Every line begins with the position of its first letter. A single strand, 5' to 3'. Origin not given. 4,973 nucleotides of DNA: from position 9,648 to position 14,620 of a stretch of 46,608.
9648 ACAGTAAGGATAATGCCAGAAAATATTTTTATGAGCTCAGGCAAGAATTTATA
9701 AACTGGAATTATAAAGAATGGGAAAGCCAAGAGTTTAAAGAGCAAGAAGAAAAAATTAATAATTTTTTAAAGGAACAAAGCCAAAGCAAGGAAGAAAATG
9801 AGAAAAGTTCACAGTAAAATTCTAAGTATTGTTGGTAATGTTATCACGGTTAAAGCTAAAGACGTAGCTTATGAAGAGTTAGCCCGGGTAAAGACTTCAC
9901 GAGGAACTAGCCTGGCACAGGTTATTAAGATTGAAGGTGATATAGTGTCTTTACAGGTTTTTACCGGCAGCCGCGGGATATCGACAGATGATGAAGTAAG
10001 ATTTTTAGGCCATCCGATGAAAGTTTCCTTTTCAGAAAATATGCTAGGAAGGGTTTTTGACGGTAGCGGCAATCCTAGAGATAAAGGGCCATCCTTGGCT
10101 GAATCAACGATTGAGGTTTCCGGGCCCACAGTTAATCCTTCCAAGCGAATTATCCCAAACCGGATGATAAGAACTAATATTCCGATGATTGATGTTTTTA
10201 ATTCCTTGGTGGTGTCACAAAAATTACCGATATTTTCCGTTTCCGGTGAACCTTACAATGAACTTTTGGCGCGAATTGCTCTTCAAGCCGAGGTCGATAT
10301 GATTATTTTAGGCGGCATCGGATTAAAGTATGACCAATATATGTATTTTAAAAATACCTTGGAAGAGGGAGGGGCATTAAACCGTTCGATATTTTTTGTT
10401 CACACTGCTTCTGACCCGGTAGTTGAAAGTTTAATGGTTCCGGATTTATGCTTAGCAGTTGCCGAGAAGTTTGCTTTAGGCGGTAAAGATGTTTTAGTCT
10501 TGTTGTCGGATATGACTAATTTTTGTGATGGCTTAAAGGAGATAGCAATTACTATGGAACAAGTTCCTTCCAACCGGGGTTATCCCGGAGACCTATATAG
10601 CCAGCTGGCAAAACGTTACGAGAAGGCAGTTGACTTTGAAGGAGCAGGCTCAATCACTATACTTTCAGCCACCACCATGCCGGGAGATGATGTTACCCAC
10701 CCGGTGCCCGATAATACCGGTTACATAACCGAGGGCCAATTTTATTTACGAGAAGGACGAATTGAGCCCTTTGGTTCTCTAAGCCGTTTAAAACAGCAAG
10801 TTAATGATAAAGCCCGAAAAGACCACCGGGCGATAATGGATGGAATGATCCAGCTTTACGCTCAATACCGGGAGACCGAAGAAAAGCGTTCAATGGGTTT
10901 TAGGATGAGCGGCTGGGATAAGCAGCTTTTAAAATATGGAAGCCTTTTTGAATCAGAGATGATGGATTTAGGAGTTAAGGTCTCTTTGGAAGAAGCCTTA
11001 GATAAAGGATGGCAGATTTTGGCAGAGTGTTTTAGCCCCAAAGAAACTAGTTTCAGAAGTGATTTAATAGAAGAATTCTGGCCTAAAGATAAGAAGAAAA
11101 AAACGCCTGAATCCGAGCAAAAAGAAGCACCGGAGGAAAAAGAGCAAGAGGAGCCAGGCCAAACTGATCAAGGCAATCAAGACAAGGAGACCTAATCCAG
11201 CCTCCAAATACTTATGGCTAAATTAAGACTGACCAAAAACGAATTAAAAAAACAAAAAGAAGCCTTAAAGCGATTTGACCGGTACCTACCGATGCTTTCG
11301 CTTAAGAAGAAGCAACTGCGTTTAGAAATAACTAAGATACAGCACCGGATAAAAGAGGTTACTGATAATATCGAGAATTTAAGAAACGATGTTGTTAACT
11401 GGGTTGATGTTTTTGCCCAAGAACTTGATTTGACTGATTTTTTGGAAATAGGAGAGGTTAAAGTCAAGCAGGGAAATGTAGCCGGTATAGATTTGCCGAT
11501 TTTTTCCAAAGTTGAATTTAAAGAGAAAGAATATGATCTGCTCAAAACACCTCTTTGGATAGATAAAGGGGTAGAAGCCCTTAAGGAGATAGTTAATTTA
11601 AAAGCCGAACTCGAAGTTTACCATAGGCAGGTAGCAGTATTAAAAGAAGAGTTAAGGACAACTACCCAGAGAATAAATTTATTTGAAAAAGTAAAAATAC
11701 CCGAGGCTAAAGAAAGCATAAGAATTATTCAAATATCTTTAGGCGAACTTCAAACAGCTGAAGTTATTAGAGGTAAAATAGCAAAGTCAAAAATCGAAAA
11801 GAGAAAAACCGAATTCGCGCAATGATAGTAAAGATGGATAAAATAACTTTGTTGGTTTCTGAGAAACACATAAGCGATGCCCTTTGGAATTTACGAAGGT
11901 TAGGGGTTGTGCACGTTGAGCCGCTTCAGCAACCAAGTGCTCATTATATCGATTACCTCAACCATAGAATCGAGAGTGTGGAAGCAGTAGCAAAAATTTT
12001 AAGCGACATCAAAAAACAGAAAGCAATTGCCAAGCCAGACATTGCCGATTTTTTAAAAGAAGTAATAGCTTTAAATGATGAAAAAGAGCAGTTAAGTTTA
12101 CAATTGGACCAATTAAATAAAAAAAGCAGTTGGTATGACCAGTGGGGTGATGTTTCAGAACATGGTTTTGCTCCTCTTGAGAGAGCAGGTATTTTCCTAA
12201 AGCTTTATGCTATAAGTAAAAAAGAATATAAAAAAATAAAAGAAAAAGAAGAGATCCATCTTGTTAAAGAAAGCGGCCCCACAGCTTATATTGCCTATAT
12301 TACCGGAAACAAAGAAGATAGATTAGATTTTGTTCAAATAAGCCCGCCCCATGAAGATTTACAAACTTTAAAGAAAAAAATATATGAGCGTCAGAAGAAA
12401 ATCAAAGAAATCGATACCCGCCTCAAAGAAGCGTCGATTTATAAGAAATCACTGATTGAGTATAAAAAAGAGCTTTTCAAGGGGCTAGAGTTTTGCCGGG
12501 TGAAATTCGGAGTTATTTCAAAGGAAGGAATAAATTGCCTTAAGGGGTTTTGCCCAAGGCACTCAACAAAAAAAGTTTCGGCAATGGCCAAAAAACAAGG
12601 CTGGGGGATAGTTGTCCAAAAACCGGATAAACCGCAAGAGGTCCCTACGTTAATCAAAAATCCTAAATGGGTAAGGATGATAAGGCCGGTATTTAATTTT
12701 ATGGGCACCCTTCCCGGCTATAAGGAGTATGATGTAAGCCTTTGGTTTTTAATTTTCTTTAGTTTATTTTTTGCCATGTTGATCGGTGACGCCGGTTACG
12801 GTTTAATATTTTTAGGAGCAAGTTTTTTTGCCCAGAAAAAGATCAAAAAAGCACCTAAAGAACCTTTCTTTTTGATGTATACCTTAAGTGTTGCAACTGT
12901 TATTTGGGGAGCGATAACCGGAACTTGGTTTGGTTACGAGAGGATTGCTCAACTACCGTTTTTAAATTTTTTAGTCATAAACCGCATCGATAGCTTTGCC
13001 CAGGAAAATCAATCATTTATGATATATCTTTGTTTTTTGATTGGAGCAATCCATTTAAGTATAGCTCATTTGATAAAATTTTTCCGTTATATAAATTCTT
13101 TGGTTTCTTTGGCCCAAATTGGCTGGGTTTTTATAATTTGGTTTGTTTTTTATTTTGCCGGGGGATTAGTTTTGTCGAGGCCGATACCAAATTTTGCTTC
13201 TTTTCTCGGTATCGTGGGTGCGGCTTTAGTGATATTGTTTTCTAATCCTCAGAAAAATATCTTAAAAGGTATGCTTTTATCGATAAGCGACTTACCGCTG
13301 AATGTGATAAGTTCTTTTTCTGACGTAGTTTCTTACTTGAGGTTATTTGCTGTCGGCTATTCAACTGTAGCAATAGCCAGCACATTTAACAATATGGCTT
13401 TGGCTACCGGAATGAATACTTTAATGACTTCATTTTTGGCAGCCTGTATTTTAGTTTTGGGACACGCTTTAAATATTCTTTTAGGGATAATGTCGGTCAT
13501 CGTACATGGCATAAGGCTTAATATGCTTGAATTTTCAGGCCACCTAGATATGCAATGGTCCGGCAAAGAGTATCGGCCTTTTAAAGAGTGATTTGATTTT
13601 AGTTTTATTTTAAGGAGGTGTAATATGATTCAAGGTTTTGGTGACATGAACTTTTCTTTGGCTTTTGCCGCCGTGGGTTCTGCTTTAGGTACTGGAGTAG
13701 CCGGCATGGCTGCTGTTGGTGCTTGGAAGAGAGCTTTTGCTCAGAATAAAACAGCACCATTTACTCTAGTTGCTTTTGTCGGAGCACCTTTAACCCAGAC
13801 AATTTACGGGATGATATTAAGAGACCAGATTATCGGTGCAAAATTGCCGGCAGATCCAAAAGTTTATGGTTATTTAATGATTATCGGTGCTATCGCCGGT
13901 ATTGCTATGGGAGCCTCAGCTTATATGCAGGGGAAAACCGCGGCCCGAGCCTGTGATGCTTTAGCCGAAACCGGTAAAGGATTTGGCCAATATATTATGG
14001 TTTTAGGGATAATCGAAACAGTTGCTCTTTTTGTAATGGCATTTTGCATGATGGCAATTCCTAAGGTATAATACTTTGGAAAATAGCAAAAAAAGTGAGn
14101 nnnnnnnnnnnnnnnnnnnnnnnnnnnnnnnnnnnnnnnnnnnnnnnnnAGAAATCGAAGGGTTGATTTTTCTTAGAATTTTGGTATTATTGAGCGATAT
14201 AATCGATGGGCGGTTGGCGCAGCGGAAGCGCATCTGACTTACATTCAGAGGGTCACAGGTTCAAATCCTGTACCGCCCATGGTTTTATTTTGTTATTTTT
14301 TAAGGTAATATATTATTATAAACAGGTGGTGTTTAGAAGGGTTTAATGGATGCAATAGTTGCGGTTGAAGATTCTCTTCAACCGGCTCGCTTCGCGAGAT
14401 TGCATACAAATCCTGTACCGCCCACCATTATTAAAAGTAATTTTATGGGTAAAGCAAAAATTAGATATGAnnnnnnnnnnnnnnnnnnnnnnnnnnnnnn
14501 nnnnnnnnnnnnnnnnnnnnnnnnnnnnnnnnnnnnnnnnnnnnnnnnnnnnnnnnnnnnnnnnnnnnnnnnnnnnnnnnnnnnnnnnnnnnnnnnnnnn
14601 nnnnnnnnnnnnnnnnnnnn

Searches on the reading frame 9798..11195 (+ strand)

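Call 61: search_protein_families(library=pfam, proteins=[window:9798-11195:+], max_evalue=0.00001)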
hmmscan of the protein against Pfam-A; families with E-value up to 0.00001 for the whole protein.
window:9798-11195:+ (465 aa): 3 families
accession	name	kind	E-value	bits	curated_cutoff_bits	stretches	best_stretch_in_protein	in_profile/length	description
PF00006.31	ATP-synt_ab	-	8.9e-50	169.7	29.5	1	128-319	2-195/213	ATP synthase alpha/beta family, nucleotide-binding domain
PF02874.29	ATP-synt_ab_N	-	1.2e-10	42.2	20.9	1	8-71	1-69/69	ATP synthase alpha/beta family, beta-barrel domain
PF22919.1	ATP-synt_VA_C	-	3.1e-10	40.4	24.7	1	335-427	4-100/101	C-terminal domain of V and A type ATP synthase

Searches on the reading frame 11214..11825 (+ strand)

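Call 61: search_protein_families(library=pfam, proteins=[window:11214-11825:+], max_evalue=0.00001)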
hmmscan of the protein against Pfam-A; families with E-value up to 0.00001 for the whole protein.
window:11214-11825:+ (203 aa): 1 family
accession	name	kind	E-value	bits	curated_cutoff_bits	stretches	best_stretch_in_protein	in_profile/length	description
PF01813.22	ATP-synt_D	-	1.5e-39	136.3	25.7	1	10-192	1-196/196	ATP synthase subunit D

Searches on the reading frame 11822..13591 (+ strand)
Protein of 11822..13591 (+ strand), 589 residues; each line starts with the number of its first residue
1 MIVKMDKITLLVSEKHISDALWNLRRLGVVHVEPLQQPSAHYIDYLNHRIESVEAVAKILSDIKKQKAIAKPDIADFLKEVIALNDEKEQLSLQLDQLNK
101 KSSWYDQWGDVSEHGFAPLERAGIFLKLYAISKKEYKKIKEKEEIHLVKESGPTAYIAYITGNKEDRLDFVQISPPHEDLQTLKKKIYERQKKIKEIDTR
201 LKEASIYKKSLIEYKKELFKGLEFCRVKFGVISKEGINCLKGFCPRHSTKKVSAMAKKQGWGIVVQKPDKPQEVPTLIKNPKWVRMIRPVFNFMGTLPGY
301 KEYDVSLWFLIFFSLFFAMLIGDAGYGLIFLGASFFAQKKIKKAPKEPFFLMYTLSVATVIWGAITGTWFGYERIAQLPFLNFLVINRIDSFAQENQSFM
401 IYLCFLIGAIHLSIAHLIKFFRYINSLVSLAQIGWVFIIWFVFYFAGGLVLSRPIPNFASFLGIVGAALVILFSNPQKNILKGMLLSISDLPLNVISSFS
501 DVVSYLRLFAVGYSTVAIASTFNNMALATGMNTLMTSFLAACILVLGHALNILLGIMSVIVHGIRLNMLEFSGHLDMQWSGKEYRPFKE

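Call 10: search_protein_families(library=pfam, proteins=[window:11822-13591:+])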
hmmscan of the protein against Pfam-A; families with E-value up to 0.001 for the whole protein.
window:11822-13591:+ (589 aa): 1 family
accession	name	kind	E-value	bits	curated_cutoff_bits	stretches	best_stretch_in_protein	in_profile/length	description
PF01496.24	V_ATPase_I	-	4.8e-12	45.1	30.7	1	174-345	252-424/815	V-type ATPase 116kDa subunit family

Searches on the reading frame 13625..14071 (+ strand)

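Call 10: search_protein_families(library=pfam, proteins=[window:13625-14071:+])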
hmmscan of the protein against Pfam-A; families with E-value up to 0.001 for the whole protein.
window:13625-14071:+ (148 aa): 1 family
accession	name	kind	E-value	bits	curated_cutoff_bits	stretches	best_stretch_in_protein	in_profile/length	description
PF00137.26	ATP-synt_C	-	3.6e-12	46.8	24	1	87-143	3-59/60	ATP synthase subunit C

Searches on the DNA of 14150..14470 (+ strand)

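Call 93: search_dna_similar(query=window:14262-14427:+, collection=plasmids, mode=distant, max_evalue=0.01, max_rows=8)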
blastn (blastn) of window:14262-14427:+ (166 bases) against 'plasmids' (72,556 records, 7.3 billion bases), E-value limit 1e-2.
No match.

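Call 94: search_dna_similar(query=window:14262-14427:+, collection=phages, mode=distant, max_evalue=0.01, max_rows=8)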
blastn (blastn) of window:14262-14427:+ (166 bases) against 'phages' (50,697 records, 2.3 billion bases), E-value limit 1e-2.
No match.

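Call 100: search_rna_families(source=window, start=14150, end=14470, threshold=evalue, max_evalue=1)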
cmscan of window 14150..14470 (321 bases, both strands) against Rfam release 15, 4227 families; matches with E-value up to 1: 2.
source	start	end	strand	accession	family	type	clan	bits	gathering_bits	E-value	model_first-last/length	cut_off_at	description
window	14208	14279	+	RF00005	tRNA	Gene; tRNA;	CL00001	70.7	29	9.8e-16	1-71/71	no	tRNA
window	14208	14280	-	RF04354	Plastid-ycf2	Cis-reg;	-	20.1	65.7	0.093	1-75/75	no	Plastid-ycf2 5UTR RNA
